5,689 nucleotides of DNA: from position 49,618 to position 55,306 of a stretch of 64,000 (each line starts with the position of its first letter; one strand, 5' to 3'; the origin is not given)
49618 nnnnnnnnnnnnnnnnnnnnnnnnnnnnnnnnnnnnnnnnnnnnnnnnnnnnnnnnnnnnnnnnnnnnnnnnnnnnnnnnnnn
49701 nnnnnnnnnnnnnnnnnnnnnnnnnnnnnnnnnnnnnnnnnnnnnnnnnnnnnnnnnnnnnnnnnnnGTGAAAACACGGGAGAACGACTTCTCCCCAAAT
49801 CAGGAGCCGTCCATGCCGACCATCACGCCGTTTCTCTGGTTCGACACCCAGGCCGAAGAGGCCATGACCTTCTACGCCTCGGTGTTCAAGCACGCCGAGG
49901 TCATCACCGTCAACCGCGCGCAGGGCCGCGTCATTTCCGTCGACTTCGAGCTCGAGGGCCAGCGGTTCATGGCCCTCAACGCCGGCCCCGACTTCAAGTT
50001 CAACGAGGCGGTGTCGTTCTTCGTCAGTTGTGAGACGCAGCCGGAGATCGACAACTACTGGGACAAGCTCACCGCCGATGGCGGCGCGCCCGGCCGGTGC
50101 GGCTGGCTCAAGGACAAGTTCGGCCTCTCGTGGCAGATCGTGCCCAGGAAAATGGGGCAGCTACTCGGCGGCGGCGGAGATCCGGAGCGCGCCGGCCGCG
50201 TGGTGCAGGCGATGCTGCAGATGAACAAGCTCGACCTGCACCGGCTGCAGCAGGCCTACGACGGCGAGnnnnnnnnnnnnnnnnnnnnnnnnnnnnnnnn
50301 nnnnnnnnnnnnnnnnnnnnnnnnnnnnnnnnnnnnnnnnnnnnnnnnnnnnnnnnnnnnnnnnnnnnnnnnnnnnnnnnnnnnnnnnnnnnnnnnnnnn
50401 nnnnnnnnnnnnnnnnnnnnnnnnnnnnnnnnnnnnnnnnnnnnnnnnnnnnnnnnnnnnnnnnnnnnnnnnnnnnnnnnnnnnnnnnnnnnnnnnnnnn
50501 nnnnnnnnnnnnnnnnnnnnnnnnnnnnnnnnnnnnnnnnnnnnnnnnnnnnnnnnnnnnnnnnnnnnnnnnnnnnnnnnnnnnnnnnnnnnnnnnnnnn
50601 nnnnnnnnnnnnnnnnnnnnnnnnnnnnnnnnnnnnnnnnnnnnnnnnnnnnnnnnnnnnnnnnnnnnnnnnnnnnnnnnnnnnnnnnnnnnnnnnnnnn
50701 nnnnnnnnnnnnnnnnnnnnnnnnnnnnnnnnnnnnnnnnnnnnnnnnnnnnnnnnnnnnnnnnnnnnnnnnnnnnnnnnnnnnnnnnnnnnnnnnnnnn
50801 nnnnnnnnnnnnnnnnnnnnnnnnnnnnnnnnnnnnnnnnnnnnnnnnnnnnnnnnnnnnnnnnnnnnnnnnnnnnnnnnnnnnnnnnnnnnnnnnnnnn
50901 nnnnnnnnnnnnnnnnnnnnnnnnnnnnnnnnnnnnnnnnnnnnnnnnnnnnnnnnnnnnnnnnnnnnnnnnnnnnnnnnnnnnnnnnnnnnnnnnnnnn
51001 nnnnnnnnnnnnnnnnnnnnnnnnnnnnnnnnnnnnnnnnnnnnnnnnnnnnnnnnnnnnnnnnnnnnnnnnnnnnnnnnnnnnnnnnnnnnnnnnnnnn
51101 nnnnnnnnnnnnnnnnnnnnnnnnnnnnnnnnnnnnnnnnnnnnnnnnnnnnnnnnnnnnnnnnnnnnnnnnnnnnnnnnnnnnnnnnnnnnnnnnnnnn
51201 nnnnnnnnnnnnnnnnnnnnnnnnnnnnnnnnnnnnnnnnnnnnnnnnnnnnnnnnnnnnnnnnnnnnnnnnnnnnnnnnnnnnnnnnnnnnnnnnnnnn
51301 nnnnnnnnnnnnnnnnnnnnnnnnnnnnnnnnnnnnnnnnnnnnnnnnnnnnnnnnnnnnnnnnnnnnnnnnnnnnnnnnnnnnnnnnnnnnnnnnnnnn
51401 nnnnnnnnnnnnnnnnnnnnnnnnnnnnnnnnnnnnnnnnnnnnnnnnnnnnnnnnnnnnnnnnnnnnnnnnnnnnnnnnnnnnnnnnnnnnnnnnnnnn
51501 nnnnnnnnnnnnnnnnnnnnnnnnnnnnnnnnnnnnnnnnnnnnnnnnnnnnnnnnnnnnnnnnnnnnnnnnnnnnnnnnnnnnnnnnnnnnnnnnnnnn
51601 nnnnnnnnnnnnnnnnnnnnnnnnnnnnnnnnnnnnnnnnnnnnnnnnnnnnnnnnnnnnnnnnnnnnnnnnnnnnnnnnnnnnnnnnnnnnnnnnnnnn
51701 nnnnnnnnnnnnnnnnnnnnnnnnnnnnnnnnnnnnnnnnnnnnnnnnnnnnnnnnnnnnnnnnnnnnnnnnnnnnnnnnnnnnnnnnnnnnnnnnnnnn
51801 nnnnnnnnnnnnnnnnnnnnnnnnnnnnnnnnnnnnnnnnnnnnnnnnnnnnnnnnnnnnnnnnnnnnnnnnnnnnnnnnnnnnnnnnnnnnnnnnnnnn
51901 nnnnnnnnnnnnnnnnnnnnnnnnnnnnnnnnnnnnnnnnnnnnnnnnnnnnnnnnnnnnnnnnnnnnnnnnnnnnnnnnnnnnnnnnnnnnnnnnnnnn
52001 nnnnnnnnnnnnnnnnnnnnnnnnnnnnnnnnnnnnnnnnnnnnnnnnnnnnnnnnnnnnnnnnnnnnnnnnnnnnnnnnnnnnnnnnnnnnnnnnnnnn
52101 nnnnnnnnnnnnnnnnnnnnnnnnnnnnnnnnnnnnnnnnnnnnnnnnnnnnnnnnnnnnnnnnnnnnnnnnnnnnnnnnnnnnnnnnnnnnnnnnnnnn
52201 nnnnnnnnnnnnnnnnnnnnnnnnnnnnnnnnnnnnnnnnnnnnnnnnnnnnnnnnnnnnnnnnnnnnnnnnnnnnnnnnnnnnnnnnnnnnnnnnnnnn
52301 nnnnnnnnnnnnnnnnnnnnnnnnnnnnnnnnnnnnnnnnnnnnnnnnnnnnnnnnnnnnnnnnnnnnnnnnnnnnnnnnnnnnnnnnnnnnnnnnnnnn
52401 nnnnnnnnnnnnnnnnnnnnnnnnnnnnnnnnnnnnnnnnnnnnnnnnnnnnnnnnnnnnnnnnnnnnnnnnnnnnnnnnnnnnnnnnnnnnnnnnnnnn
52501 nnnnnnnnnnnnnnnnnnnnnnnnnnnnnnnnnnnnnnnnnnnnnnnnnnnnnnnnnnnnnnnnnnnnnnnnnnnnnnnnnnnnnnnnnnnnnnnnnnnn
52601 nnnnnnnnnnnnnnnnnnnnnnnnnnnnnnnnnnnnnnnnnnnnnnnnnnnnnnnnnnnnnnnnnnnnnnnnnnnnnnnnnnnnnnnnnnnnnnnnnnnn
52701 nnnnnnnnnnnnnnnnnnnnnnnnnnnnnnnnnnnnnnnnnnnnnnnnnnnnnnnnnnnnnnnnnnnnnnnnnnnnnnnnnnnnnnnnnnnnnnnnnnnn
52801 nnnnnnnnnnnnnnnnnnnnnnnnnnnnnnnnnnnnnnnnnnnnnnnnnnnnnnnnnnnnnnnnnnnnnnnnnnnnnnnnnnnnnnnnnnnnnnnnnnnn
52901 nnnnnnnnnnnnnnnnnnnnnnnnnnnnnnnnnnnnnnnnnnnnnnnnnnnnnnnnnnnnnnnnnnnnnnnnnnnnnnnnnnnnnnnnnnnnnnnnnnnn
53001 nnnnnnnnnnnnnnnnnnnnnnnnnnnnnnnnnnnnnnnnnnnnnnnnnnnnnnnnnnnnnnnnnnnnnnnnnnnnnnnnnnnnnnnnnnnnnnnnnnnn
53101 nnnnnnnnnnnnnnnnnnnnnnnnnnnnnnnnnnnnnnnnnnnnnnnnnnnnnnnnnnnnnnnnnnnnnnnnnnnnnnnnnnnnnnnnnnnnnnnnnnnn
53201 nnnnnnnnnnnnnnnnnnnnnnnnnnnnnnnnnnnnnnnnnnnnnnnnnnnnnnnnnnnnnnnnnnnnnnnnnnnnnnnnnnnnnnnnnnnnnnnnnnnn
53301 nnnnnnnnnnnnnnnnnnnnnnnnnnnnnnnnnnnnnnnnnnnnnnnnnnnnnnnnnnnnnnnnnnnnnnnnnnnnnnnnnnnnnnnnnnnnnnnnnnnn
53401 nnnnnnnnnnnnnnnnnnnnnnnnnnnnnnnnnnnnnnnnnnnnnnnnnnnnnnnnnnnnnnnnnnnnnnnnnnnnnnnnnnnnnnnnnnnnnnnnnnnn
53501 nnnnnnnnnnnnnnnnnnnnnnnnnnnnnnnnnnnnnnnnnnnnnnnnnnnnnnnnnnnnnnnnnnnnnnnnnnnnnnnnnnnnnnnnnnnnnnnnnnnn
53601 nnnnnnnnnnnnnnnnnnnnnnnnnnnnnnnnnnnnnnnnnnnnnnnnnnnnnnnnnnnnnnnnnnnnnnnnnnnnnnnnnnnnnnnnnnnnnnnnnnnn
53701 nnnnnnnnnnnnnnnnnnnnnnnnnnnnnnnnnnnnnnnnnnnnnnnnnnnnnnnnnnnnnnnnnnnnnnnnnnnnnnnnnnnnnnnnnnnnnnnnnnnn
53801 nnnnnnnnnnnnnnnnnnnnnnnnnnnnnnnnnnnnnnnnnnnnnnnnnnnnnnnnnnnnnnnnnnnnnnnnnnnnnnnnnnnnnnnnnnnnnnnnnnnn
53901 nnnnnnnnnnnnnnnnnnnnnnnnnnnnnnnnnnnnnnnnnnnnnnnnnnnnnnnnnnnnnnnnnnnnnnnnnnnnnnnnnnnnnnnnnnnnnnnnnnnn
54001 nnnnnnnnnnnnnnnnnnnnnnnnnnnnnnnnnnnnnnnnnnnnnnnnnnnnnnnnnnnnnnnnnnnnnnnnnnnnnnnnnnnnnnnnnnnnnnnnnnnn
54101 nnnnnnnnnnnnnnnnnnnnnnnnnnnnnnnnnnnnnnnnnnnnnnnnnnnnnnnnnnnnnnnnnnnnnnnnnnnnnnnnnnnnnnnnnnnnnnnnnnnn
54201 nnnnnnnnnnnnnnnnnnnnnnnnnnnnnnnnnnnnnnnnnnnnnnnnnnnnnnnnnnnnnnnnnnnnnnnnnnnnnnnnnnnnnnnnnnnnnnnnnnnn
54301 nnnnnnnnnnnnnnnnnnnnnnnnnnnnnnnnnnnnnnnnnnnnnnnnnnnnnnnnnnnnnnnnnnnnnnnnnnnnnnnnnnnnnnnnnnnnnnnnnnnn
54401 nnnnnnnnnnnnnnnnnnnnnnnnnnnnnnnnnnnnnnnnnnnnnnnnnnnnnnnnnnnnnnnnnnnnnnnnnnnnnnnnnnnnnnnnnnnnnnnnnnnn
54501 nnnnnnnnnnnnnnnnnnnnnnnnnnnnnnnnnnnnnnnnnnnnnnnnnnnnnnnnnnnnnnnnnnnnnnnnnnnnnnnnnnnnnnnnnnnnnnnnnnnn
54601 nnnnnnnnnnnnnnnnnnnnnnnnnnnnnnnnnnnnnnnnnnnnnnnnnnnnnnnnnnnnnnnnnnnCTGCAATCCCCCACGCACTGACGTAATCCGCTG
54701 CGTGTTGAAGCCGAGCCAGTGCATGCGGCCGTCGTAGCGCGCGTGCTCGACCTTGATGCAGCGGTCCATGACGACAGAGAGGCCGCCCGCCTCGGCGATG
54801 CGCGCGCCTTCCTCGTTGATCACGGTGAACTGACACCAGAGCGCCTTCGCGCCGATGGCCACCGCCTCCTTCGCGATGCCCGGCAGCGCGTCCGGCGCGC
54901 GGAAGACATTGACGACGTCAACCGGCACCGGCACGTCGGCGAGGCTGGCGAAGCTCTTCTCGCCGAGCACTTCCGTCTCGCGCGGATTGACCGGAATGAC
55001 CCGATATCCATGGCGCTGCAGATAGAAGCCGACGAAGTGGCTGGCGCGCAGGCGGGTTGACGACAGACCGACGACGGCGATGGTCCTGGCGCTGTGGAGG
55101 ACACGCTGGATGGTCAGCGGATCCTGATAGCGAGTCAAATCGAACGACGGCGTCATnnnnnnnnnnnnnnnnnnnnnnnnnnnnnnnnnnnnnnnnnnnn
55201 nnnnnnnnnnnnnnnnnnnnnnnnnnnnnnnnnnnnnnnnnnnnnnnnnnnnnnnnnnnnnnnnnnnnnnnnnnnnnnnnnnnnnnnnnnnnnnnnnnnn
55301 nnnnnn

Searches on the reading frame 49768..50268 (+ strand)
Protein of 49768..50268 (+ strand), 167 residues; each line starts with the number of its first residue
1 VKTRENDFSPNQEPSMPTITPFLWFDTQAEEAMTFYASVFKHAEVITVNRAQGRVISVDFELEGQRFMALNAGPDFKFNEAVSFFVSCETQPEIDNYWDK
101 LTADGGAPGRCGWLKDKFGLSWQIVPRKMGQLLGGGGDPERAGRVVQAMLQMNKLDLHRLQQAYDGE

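Call 73: search_protein_families(library=pfam, proteins=[window:49768-50268:+], max_evalue=0.001)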
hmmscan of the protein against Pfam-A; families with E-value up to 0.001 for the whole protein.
window:49768-50268:+ (167 aa): 1 family
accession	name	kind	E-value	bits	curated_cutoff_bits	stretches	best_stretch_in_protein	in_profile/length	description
PF06983.19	3-dmu-9_3-mt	-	5.5e-43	146.6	24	1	18-125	2-116/116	3-demethylubiquinone-9 3-methyltransferase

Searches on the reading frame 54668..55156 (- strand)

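Call 73: search_protein_families(library=pfam, proteins=[window:54668-55156:-], max_evalue=0.001)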
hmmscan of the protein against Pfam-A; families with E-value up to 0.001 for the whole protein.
window:54668-55156:- (163 aa): 1 family
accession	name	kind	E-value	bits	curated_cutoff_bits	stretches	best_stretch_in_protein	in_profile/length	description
PF13380.12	CoA_binding_2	-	1.3e-40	138.9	22.8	1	24-138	1-115/116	CoA binding domain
